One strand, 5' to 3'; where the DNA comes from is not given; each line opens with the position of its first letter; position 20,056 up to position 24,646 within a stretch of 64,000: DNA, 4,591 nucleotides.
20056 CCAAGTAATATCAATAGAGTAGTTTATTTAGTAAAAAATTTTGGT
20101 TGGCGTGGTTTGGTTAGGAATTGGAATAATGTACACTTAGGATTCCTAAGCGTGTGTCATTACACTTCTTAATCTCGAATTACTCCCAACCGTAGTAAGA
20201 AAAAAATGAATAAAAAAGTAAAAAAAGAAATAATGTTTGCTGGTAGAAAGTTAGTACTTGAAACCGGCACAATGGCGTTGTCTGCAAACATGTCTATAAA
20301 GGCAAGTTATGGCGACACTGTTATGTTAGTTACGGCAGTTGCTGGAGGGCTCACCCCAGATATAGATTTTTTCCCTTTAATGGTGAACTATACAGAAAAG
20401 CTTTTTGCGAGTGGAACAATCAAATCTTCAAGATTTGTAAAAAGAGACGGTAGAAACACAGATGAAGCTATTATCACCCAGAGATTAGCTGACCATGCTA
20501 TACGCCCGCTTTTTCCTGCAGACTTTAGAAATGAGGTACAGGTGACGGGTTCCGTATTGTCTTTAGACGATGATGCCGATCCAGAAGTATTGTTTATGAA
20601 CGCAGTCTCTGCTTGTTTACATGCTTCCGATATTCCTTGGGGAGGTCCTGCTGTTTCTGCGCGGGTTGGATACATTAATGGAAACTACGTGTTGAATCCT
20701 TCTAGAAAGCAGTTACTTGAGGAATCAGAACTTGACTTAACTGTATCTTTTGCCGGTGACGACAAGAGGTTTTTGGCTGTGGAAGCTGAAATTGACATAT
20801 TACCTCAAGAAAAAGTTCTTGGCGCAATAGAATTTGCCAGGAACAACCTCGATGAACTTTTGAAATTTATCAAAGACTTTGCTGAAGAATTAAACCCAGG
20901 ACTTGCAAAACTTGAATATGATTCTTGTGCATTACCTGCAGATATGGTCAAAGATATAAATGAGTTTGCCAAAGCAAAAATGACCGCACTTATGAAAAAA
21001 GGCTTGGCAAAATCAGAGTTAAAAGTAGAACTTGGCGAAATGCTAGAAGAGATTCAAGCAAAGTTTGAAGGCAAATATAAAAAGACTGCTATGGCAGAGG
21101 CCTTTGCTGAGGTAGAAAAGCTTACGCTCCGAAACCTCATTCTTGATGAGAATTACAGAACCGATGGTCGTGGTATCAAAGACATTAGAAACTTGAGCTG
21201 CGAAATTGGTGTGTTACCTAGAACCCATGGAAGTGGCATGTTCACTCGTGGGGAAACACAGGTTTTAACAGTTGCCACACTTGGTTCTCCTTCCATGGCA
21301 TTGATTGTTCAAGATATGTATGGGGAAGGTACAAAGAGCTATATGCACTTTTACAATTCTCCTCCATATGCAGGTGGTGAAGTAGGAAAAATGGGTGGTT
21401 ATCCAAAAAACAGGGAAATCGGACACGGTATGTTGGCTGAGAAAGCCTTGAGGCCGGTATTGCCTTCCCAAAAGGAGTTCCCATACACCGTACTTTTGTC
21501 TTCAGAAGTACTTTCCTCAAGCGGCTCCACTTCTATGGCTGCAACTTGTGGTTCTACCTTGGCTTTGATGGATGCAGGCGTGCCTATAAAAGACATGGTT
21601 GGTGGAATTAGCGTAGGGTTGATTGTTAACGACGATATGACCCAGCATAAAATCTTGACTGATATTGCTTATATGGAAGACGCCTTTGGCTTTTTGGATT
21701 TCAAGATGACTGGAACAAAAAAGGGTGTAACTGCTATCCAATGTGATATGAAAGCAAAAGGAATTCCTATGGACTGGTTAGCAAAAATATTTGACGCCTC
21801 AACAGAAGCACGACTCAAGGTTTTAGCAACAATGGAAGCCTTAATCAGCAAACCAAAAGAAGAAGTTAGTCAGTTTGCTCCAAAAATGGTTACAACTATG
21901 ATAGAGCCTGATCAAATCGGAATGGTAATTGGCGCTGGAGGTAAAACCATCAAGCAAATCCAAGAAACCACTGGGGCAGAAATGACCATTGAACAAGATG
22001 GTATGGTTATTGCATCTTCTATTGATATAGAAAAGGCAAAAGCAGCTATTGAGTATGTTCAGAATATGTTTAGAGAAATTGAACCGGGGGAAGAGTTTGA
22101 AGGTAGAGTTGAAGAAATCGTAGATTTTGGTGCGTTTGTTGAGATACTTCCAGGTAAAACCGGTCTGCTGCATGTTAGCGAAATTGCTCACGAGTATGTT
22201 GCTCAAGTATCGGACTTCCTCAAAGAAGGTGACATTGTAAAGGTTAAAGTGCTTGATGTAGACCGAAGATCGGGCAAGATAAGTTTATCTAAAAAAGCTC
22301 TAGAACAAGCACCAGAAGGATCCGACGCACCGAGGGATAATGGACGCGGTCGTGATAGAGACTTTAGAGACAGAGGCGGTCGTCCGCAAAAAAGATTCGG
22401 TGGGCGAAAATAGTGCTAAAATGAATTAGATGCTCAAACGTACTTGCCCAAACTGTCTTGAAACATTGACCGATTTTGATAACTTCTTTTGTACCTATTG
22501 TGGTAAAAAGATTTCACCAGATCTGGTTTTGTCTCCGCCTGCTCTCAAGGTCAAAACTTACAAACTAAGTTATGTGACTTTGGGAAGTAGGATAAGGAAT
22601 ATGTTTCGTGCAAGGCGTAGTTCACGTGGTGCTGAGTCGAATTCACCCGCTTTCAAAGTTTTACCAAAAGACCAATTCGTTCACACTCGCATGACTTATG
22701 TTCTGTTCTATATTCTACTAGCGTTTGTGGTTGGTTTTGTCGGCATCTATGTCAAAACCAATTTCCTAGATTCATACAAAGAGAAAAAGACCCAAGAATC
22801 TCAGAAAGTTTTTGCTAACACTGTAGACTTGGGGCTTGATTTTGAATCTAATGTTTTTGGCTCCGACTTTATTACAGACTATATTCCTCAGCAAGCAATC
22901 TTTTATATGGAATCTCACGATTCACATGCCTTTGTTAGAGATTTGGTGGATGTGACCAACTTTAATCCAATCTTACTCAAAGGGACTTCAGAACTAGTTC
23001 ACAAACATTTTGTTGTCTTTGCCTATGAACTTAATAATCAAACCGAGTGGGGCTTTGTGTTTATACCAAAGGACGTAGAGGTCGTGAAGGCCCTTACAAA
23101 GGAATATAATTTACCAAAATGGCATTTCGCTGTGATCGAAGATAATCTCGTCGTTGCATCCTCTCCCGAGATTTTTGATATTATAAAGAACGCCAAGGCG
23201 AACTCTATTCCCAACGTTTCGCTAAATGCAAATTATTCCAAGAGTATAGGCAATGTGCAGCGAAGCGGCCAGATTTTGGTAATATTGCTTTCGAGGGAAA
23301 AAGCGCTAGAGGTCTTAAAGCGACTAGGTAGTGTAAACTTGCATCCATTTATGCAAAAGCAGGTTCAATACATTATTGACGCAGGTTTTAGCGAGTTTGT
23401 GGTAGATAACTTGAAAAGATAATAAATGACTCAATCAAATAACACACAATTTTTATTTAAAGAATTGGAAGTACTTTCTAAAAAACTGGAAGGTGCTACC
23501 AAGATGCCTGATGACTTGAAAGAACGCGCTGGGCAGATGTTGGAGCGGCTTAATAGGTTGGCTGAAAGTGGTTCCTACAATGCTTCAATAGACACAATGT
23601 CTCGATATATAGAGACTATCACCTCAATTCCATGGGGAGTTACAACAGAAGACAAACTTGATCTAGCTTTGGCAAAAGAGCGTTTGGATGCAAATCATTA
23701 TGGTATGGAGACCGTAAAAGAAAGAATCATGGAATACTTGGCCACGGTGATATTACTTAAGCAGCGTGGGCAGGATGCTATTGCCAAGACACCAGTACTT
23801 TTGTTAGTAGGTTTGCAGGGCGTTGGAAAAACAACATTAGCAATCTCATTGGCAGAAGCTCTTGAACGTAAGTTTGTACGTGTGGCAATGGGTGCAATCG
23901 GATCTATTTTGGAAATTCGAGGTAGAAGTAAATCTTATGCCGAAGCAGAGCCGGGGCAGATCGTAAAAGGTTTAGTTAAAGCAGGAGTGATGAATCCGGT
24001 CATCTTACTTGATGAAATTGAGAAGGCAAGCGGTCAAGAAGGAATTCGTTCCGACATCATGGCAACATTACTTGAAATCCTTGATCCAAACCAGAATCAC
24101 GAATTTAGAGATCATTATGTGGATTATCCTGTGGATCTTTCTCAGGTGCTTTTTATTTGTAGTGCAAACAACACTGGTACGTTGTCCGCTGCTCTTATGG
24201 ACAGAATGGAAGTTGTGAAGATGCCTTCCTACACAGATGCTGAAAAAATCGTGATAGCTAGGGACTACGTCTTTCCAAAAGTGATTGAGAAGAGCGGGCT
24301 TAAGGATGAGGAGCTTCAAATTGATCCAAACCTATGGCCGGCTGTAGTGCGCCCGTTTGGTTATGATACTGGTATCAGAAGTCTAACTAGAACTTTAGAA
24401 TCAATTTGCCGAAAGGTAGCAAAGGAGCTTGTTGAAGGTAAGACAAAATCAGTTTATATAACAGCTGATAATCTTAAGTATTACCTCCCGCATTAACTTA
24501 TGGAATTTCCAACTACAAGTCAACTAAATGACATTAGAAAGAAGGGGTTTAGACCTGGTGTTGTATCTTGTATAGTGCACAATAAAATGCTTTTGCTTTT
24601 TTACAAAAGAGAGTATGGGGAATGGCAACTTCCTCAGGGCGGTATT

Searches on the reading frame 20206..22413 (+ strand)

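Call 46: search_protein_families(library=pfam, proteins=[window:20206-22413:+], max_evalue=0.00001)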
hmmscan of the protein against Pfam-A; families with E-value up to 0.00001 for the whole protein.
window:20206-22413:+ (735 aa): 5 families
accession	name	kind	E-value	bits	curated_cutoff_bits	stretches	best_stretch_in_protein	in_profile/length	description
PF01138.27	RNase_PH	-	4.3e-46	157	25.5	2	327-460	2-130/130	3' exoribonuclease family, domain 1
PF00575.29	S1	-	5.8e-18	65.5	22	1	625-697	2-74/74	S1 RNA binding domain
PF03725.20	RNase_PH_C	-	1.1e-15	57.8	20.8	1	147-213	1-66/67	3' exoribonuclease family, domain 2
PF00013.35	KH_1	-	1.5e-09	37.9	21.5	1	564-616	4-65/66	KH domain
PF03726.19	PNPase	-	2.6e-07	31.5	24.6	1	247-322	2-80/81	Polyribonucleotide nucleotidyltransferase, RNA binding domain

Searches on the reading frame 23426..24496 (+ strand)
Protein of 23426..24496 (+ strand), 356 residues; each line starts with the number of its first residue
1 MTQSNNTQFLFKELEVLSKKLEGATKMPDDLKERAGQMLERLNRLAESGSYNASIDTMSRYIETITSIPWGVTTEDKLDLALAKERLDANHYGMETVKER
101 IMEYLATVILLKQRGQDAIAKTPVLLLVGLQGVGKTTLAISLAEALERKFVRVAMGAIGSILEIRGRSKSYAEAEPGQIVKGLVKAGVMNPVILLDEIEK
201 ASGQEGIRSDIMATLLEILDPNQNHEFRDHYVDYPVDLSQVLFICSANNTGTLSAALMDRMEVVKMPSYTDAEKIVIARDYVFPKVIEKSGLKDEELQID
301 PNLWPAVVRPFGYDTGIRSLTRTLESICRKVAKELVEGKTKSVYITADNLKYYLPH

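Call 47: search_protein_families(library=pfam, proteins=[window:23426-24496:+], max_evalue=0.00001)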
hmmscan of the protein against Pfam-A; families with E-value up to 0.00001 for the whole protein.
window:23426-24496:+ (356 aa): 4 families
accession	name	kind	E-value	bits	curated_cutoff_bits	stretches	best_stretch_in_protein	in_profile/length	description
PF00004.35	AAA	-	2.4e-19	70.5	21.2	1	125-263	1-125/131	ATPase family associated with various cellular activities (AAA)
PF22667.2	Lon_lid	-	7.9e-12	45.1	27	1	288-342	1-56/57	Lon protease AAA+ ATPase lid domain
PF07724.20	AAA_2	-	3.3e-10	40.7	27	1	125-251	6-127/166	AAA domain (Cdc48 subfamily)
PF07728.20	AAA_5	-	1.1e-09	38.9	22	1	125-261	2-139/139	AAA domain (dynein-related subfamily)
